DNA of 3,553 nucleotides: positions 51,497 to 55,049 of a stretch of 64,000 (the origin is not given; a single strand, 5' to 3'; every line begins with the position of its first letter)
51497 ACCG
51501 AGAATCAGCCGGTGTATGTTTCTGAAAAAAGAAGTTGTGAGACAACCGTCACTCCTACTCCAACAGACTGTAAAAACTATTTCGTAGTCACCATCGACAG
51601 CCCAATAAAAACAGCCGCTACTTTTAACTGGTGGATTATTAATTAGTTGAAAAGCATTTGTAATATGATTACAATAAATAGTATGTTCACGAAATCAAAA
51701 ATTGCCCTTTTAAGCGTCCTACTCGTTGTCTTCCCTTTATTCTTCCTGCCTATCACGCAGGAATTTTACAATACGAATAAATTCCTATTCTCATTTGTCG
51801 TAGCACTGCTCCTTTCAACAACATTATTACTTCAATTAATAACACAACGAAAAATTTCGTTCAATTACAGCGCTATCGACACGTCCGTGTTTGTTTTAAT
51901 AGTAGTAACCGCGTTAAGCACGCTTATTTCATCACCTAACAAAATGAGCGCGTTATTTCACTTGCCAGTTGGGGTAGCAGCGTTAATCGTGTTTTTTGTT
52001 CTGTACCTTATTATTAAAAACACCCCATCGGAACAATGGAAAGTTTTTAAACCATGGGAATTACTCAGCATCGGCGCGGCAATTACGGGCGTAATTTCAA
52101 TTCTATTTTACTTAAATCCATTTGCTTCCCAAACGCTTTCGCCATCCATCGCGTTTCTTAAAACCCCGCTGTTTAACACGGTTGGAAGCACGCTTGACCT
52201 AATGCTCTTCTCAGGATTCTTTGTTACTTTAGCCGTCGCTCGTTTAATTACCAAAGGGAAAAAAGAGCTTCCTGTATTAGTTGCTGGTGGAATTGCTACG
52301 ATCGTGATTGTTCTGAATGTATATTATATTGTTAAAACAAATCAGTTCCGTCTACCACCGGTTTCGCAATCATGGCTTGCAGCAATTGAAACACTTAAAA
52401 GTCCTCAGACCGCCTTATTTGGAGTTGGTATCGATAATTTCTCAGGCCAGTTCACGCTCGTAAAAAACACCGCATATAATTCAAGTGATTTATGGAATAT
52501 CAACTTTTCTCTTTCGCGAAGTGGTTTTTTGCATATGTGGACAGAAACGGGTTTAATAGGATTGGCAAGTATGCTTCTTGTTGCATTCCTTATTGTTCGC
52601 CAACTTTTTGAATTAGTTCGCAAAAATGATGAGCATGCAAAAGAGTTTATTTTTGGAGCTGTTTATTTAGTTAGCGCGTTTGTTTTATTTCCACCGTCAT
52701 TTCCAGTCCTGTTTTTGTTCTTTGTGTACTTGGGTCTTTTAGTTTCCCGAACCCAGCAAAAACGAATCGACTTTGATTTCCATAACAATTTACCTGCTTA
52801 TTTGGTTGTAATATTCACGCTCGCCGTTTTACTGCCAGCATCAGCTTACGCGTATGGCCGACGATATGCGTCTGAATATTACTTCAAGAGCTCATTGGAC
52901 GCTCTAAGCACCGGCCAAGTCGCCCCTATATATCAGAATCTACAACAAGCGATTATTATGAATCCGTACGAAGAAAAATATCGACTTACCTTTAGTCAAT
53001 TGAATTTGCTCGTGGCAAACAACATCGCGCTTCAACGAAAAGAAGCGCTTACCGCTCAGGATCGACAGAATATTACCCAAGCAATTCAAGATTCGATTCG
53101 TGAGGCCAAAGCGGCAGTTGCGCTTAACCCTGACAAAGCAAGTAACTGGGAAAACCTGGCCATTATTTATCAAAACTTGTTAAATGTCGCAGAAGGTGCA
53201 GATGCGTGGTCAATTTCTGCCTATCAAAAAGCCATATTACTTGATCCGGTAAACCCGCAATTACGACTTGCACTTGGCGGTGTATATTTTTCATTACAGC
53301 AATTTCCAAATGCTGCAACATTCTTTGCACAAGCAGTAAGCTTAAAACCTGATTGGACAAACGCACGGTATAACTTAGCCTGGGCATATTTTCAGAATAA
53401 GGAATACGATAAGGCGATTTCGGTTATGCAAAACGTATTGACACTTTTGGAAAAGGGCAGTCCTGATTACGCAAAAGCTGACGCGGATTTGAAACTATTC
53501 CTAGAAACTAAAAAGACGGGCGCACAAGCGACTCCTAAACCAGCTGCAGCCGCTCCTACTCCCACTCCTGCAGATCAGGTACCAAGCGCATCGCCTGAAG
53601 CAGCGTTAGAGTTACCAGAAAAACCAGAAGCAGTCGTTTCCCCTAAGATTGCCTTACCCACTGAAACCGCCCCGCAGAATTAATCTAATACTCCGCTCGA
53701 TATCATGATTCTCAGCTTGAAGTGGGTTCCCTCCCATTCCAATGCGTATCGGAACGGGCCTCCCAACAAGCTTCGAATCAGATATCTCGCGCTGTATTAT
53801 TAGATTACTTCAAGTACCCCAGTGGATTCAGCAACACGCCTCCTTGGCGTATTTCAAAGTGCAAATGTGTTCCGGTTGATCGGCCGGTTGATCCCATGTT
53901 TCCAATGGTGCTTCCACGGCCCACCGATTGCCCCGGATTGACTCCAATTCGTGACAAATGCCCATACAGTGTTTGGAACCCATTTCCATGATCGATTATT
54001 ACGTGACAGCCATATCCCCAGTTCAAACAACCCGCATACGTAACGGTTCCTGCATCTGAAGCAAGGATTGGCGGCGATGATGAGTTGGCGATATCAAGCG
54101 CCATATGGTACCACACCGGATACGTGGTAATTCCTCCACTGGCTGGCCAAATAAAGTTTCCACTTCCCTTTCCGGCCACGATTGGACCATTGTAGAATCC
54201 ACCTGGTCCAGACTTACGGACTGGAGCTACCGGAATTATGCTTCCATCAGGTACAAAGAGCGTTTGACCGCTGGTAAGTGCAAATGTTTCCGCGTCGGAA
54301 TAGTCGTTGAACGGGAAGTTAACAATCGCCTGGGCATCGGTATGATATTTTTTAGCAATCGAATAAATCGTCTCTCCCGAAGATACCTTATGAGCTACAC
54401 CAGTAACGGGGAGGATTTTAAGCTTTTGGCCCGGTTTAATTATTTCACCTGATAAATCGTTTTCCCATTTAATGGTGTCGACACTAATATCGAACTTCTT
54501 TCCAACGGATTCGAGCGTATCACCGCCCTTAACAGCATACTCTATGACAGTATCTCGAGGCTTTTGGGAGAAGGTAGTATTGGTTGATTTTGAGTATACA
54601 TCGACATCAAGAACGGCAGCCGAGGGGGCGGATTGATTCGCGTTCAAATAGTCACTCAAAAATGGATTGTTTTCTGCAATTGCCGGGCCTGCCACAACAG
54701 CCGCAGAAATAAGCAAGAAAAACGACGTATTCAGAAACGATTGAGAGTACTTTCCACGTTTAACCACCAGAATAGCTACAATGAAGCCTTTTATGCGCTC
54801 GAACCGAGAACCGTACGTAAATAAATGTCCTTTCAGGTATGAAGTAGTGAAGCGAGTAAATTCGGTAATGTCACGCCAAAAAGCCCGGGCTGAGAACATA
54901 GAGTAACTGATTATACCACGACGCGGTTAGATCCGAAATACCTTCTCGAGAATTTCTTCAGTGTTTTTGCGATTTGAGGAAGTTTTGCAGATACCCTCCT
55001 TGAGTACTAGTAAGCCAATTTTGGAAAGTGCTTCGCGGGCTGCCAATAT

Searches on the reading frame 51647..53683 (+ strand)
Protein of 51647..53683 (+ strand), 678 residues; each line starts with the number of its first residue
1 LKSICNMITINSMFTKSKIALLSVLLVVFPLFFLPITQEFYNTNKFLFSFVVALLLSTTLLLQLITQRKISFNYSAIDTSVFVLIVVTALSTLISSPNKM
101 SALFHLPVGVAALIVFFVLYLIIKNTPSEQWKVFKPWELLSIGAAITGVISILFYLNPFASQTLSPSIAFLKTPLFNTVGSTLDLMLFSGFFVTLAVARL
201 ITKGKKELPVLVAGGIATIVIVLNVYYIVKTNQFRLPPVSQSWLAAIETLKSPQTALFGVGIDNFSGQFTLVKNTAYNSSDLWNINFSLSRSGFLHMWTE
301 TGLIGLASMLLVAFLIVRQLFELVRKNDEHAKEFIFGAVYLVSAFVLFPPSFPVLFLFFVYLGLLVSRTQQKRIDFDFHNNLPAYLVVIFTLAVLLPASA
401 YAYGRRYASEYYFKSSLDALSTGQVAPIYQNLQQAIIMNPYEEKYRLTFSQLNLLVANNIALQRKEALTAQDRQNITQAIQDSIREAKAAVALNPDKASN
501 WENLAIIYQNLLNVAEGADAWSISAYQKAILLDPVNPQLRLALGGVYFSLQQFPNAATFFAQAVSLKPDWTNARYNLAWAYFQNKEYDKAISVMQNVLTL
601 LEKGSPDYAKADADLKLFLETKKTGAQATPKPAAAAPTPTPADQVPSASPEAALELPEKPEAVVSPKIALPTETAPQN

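Call 72: search_protein_families(library=pfam, proteins=[window:51647-53683:+], max_evalue=0.001)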
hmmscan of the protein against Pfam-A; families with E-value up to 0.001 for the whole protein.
window:51647-53683:+ (678 aa): 16 families
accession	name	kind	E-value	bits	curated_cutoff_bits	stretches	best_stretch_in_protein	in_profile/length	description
PF13414.12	TPR_11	-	3e-10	40.1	26.8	1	546-584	3-41/42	TPR repeat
PF07719.23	TPR_2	-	3.6e-10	39.6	27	1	573-600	3-30/34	Tetratricopeptide repeat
PF00515.34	TPR_1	-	1.7e-09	37.5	27.8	0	573-591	3-21/34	Tetratricopeptide repeat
PF14559.12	TPR_19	-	7.3e-09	36.3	25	1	552-609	6-62/68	Tetratricopeptide repeat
PF13181.12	TPR_8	-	7.7e-09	35.5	25.7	0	573-600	3-30/34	Tetratricopeptide repeat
PF13432.12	TPR_16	-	1.6e-08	35.2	32.7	0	523-568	17-62/65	Tetratricopeptide repeat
PF13431.12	TPR_17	-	3.3e-08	33.6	24.4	0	560-591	2-33/34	Tetratricopeptide repeat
PF13428.12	TPR_14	-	3.3e-06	27.7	23.5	0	537-578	1-42/44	Tetratricopeptide repeat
PF23914.1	TPR_CcmH_CycH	-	4.4e-06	27.1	42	1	462-607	21-157/158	Cytochrome c-type biogenesis protein H TPR domain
PF13424.12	TPR_12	-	1.5e-05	25.5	30.1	1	541-603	7-77/77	Tetratricopeptide repeat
PF13371.12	TPR_9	-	1.5e-05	25.3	35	0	525-570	17-62/73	Tetratricopeptide repeat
PF25063.1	ARM_TT21_C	-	8.9e-05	22.9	35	1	543-610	135-199/209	Tetratricopeptide repeat protein 21 C-terminal ARM domain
PF24575.1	TPR_Slam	-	0.0001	23.1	35.2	0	551-590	61-100/104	Surface lipoprotein assembly modifier, N-terminal TPR repeats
PF12895.13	ANAPC3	-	0.00011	22.9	27.2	1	534-596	20-81/82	Anaphase-promoting complex, cyclosome, subunit 3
PF13174.12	TPR_6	-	0.0002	22.2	26.3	0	573-598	2-27/33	Tetratricopeptide repeat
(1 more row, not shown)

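Call 92: search_protein_families(library=phrogs, proteins=[window:51647-53683:+], max_evalue=0.01)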
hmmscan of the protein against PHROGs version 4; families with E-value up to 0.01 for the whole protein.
window:51647-53683:+ (678 aa): 2 families
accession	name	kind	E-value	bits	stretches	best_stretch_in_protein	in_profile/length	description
phrog_7590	-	unknown function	6.8e-07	30.3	1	523-603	75-155/234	-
phrog_24039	-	unknown function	5.6e-05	22.7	1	430-603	520-685/780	-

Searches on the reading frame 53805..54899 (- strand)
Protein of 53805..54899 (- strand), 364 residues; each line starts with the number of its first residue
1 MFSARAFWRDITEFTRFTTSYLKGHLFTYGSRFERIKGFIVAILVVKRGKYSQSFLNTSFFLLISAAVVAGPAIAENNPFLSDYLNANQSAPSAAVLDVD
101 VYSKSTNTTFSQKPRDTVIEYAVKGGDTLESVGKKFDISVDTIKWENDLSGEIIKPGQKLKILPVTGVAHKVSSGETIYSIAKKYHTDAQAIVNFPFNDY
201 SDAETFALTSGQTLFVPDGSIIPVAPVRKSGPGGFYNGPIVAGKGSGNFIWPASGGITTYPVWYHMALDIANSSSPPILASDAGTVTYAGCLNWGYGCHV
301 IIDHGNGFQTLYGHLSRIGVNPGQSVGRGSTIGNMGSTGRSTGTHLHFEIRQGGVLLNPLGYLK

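Call 72: search_protein_families(library=pfam, proteins=[window:53805-54899:-], max_evalue=0.001)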
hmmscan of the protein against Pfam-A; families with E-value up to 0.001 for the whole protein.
window:53805-54899:- (364 aa): 3 families
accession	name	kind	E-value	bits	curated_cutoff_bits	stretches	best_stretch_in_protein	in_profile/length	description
PF01551.29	Peptidase_M23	-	1.5e-30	105.6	28.7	1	264-359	2-96/96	Peptidase family M23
PF01476.26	LysM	-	1.6e-16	60.4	20.9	2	121-162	1-42/43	LysM domain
PF23473.1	LysM3_LYK4_5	-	2.7e-06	27.8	29.3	0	120-154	4-38/48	LYK4/5 LysM3 domain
